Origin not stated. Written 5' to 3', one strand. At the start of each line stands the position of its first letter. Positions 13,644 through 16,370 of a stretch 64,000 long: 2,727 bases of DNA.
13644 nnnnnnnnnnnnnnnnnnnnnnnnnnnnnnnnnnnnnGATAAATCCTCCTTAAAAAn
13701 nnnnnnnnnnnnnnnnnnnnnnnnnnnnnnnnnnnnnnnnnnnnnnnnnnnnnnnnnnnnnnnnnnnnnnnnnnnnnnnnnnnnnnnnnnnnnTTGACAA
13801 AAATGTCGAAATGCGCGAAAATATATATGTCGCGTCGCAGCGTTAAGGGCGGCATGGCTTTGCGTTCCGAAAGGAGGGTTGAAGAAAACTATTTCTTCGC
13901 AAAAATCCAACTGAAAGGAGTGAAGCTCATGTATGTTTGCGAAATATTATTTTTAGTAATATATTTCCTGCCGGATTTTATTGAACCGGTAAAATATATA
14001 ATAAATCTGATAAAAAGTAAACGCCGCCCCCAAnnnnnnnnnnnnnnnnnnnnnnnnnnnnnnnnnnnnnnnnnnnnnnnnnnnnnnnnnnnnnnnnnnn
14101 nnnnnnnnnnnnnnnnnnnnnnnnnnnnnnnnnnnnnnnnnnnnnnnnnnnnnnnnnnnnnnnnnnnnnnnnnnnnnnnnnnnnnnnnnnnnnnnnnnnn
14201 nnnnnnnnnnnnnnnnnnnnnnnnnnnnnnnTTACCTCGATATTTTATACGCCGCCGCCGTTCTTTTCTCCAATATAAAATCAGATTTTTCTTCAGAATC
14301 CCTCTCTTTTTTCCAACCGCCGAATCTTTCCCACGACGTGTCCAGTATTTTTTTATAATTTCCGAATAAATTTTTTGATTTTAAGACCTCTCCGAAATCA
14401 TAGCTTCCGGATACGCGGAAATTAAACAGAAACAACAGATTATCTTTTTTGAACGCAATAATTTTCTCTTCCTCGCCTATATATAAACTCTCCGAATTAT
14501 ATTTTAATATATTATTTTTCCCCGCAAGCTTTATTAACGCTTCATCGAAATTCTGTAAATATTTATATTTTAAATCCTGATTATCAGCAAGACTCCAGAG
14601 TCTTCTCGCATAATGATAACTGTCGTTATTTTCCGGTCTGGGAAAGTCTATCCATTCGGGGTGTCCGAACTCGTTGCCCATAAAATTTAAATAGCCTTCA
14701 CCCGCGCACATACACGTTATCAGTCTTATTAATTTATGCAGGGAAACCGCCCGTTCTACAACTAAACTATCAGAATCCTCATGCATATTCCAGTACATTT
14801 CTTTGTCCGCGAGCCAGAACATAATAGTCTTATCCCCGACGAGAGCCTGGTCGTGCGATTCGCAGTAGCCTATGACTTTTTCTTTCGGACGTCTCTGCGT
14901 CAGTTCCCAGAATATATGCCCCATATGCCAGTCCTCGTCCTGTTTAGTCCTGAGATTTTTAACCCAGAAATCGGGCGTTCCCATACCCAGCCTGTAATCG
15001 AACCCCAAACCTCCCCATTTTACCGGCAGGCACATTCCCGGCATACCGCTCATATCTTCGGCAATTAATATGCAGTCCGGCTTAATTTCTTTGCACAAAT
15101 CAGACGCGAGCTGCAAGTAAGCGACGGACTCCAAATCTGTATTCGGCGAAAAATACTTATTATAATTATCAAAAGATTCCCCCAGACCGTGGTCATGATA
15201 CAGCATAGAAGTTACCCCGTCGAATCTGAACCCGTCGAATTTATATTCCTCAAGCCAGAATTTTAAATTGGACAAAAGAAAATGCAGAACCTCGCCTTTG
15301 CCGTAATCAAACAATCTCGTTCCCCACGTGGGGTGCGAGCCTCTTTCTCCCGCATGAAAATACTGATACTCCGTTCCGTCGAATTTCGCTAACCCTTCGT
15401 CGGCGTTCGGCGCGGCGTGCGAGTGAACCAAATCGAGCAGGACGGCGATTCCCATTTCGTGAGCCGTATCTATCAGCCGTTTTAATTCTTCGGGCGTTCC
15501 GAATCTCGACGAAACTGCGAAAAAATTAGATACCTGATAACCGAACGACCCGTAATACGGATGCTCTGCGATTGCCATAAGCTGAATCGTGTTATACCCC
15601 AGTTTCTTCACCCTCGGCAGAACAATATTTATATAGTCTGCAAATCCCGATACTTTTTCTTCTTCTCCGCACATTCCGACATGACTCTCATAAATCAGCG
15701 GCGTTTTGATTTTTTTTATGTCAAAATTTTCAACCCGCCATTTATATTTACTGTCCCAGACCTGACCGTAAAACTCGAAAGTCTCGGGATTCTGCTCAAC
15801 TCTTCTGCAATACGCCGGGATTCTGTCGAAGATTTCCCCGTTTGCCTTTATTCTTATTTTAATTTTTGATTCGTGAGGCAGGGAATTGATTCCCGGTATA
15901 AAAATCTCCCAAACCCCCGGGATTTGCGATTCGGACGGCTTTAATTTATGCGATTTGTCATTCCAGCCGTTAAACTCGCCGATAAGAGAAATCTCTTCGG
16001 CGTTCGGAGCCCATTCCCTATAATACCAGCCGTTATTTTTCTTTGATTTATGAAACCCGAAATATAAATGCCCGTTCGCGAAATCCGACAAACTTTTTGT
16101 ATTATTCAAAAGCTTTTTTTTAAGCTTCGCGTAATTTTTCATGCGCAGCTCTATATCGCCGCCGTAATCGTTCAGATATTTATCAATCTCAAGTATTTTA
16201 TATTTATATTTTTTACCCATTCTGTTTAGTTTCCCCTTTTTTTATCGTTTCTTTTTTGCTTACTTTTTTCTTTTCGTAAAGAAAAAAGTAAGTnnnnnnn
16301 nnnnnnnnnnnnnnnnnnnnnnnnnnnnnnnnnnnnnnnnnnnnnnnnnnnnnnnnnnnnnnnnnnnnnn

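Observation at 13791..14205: Compact small-ORF plus convergent antisense-RNA locus with type I toxin-antitoxin-like architecture (copy R; mirror copy L at 10905-11306)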

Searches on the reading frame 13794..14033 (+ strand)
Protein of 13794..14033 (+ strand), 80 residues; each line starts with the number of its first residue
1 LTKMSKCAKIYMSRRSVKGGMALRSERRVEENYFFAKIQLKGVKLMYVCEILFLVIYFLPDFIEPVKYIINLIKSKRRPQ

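Call 13: find_homologous_proteins(query=window:13794-14033:+, max_evalue=10)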
Query seq(80 aa) (80 aa): 2 proteins with E <= 10 among 3 candidates.
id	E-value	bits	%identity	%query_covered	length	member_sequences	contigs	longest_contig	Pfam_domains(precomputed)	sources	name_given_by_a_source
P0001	1.5e-34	135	97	85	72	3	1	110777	-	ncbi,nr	ncbi:MAG: hypothetical protein FWH10_00200 [Oscillospiraceae bacterium]|nr:hypothetical protein [Osc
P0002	1.4e-16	78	69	65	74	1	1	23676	-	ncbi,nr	ncbi:MAG: hypothetical protein FWH10_03470 [Oscillospiraceae bacterium]|nr:hypothetical protein [Osc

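Call 15: find_encoding_contigs(protein=P0002, flank=10000)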
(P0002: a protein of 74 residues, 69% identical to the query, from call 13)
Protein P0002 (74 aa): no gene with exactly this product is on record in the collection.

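Call 19: find_encoding_contigs(protein=P0001, flank=10000)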
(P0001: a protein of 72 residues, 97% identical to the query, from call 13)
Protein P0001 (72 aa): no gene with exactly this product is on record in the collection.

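Call 20: list_cluster_members(proteins=[P0001, P0002])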
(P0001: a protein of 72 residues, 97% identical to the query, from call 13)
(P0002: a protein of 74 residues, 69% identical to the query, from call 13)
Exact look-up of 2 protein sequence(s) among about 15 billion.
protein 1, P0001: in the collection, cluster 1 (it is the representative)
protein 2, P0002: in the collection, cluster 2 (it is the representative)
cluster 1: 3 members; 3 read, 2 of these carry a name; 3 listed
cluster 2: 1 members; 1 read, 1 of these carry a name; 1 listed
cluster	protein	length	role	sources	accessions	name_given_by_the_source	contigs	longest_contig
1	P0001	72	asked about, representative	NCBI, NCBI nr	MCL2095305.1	MAG: hypothetical protein FWH10_00200 [Oscillospiraceae bacterium] | hypothetical protein [Oscillospiraceae bacterium]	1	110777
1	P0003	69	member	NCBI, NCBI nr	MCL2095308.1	MAG: hypothetical protein FWH10_00215 [Oscillospiraceae bacterium] | hypothetical protein [Oscillospiraceae bacterium]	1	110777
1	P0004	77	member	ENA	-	-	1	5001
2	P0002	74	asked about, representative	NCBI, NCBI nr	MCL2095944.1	MAG: hypothetical protein FWH10_03470 [Oscillospiraceae bacterium] | hypothetical protein [Oscillospiraceae bacterium]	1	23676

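Call 22: find_encoding_contigs(protein=P0004, flank=10000)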
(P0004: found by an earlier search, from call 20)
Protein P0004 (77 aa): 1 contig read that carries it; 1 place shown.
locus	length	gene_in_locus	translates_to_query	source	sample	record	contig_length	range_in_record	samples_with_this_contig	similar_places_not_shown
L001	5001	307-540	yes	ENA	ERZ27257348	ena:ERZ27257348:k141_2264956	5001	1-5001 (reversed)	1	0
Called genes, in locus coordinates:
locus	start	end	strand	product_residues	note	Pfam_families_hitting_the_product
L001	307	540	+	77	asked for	-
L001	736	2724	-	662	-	PF02922:CBM_48, PF00128:Alpha-amylase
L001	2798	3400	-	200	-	PF02417:Chromate_transp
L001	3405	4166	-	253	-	PF02417:Chromate_transp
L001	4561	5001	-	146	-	?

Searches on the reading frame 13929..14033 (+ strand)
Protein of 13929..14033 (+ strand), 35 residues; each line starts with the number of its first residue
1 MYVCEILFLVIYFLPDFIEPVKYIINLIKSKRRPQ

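Call 18: find_related_loci(query=A2, collection=genome_contigs, flank=10000)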
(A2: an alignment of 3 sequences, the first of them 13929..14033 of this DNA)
Query A2 (35 aa) in genome_contigs; peptide patterns used: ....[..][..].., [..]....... (x = any residue, [..] = any of these).
195 stretches matched a pattern, but none encodes a relative of the query by tblastn (E <= 1e-3).

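Call 25: search_protein_families(library=pfam, proteins=[window:13929-14033:+], max_evalue=0.01)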
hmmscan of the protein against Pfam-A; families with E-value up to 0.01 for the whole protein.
window:13929-14033:+ (35 aa): 0 families

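Call 27: search_protein_representatives(alignment_id=A2)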
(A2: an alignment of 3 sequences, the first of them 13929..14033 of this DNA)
Query: 3 sequences, 74 profile positions. Proteins with E-value up to 0.001 (for the whole library): 5; up to 1e-10: 3; up to 1e-30: 1. The best 5 are listed.
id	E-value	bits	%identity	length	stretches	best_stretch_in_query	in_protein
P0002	1.2e-45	169.9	-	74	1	1-74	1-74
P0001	8.8e-25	103.0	-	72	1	25-73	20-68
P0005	2.5e-13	66.3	-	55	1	25-72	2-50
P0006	5.7e-05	39.6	-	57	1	34-73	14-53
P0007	1.0e-03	35.6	-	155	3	1-41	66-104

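Call 30: find_encoding_contigs(protein=P0005, flank=10000)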
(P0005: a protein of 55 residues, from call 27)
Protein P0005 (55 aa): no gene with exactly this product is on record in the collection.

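Call 31: find_encoding_contigs(protein=P0006, flank=10000)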
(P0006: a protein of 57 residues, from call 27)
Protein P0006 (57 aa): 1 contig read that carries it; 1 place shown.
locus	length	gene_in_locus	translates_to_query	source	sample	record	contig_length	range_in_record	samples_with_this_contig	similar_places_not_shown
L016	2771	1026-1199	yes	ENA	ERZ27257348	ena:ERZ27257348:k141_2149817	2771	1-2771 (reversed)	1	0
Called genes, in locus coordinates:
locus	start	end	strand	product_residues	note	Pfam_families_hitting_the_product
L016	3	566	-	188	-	?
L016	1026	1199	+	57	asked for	-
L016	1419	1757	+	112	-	-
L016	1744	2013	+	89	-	-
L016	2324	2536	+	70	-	-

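Call 38: find_homologous_proteins(query=A4, max_evalue=10)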
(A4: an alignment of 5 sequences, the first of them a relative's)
Query A4 (5 sequences) (55 aa, profile of the alignment): 9 proteins with E <= 10 among 85 candidates.
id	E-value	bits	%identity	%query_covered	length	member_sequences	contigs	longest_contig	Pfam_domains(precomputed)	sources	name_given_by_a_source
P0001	4.8e-38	147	67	78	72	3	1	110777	-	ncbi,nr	ncbi:MAG: hypothetical protein FWH10_00200 [Oscillospiraceae bacterium]|nr:hypothetical protein [Osc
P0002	2.4e-31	125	60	91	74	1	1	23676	-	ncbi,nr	ncbi:MAG: hypothetical protein FWH10_03470 [Oscillospiraceae bacterium]|nr:hypothetical protein [Osc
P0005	1.0e-24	104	100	100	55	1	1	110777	-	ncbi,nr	ncbi:MAG: hypothetical protein FWH10_00080 [Oscillospiraceae bacterium]|nr:hypothetical protein [Osc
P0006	4.4e-21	92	43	84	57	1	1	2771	-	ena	-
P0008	3.8e-18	83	50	69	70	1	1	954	-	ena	-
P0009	1.1e-17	82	51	82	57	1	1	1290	-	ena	-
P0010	3.3e-17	80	50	76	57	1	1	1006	-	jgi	-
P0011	2.0e-15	74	46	84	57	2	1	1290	-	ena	-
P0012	6.4e-3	34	-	-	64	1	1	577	-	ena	-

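Call 40: find_encoding_contigs(protein=P0008, flank=10000)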
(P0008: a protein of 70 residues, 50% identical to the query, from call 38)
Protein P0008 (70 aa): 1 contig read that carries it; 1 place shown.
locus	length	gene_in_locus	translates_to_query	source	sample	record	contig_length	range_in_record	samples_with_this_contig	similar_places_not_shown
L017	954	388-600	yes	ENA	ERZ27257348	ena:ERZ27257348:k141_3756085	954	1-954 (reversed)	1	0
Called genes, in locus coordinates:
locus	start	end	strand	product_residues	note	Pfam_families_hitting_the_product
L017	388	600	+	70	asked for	-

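Call 41: find_encoding_contigs(protein=P0009, flank=10000)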
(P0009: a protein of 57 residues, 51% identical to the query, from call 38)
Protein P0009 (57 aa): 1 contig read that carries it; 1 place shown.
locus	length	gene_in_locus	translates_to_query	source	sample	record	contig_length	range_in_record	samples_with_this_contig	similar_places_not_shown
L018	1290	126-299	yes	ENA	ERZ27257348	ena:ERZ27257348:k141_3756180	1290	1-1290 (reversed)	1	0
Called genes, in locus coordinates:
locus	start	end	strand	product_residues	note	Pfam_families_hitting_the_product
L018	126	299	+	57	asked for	-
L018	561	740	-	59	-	-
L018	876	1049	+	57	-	-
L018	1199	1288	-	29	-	?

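Call 42: find_encoding_contigs(protein=P0010, flank=10000)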
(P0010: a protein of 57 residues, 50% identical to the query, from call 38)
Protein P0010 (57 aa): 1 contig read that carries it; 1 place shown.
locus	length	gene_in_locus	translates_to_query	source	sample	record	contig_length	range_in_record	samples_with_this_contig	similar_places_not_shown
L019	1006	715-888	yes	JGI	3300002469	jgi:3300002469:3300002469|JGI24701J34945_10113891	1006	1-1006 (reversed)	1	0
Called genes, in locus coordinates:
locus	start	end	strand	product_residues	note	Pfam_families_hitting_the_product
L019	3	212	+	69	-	?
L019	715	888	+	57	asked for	-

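Call 43: find_encoding_contigs(protein=P0011, flank=10000)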
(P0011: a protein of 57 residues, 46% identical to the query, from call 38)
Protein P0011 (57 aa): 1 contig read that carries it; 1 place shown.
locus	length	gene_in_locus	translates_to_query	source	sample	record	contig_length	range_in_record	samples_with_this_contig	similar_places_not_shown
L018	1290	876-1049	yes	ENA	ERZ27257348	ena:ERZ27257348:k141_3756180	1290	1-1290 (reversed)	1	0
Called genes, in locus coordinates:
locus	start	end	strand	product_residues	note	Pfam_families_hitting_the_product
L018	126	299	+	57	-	-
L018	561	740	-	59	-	-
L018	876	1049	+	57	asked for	-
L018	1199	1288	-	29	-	?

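Call 44: find_encoding_contigs(protein=P0012, flank=10000)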
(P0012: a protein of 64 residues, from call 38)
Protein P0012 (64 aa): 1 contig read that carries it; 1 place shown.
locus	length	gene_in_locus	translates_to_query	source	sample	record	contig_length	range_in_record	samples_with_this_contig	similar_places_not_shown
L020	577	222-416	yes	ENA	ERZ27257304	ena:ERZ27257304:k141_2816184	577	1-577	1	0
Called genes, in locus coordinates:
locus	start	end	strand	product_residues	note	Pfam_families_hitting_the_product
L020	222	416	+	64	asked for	-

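Call 77: search_protein_families(library=pfam, proteins=[L016:1419-1754:+, L016:1744-2010:+, L018:561-740:-, L016:3-566:-], max_evalue=0.1)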
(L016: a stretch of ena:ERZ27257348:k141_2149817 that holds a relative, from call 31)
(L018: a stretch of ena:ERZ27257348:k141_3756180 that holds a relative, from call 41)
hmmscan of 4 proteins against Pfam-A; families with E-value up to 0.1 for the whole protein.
L016:1419-1754:+ (112 aa): 2 families
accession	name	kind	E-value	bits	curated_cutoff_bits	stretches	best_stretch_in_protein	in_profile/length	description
PF10263.15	SprT-like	-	0.006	16.9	25.6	1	36-80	33-79/108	SprT-like family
PF15640.11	Tox-MPTase4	-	0.038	14.3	25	1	12-87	28-94/132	Metallopeptidase toxin 4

L016:1744-2010:+ (89 aa): 3 families
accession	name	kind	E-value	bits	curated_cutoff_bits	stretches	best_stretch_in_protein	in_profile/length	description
PF05129.18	Zn_ribbon_Elf1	-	0.012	16.1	29.8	1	11-60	13-60/79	Transcription elongation factor Elf1 like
PF20044.4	DUF6446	-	0.041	14.1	26.7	1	31-67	93-128/129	Family of unknown function (DUF6446)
PF23458.2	DUF7130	-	0.052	13.9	35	1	35-71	42-77/89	Domain of unknown function (DUF7130)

L018:561-740:- (59 aa): 0 families

L016:3-566:- (188 aa): 1 family
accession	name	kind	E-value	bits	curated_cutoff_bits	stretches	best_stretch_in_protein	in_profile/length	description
PF01095.25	Pectinesterase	-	0.0035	16.6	27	1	137-185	9-59/298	Pectinesterase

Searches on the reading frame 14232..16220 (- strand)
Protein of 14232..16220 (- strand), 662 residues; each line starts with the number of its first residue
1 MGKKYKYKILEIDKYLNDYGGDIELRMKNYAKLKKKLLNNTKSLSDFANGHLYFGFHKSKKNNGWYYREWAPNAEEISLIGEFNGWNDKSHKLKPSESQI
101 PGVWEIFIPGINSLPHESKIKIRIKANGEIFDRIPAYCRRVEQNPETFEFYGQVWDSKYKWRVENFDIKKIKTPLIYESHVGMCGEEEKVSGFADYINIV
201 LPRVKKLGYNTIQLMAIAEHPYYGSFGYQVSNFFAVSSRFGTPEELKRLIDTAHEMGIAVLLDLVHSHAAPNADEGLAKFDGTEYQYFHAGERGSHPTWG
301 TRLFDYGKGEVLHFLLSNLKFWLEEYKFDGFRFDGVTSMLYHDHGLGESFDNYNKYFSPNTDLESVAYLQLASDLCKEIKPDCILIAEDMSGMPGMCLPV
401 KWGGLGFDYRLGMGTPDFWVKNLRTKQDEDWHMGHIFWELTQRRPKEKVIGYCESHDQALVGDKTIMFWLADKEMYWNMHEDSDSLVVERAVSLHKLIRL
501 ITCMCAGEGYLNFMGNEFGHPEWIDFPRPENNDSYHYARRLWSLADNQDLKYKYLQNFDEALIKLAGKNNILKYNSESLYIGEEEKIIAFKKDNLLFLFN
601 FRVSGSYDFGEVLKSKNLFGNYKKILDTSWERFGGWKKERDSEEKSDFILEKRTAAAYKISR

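Call 25: search_protein_families(library=pfam, proteins=[window:14232-16220:-], max_evalue=0.01)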
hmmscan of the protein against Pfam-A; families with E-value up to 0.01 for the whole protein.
window:14232-16220:- (662 aa): 3 families
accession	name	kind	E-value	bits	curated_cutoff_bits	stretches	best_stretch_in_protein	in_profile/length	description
PF02922.24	CBM_48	-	1.1e-19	70.9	22.4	1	54-137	2-82/83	Carbohydrate-binding module 48 (Isoamylase N-terminal domain)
PF00128.31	Alpha-amylase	-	5.6e-17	62.5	22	1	201-272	25-95/446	Alpha amylase, catalytic domain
PF02806.24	Alpha-amylase_C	-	0.00072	20.3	21.2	1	583-659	7-93/95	Alpha amylase, C-terminal all-beta domain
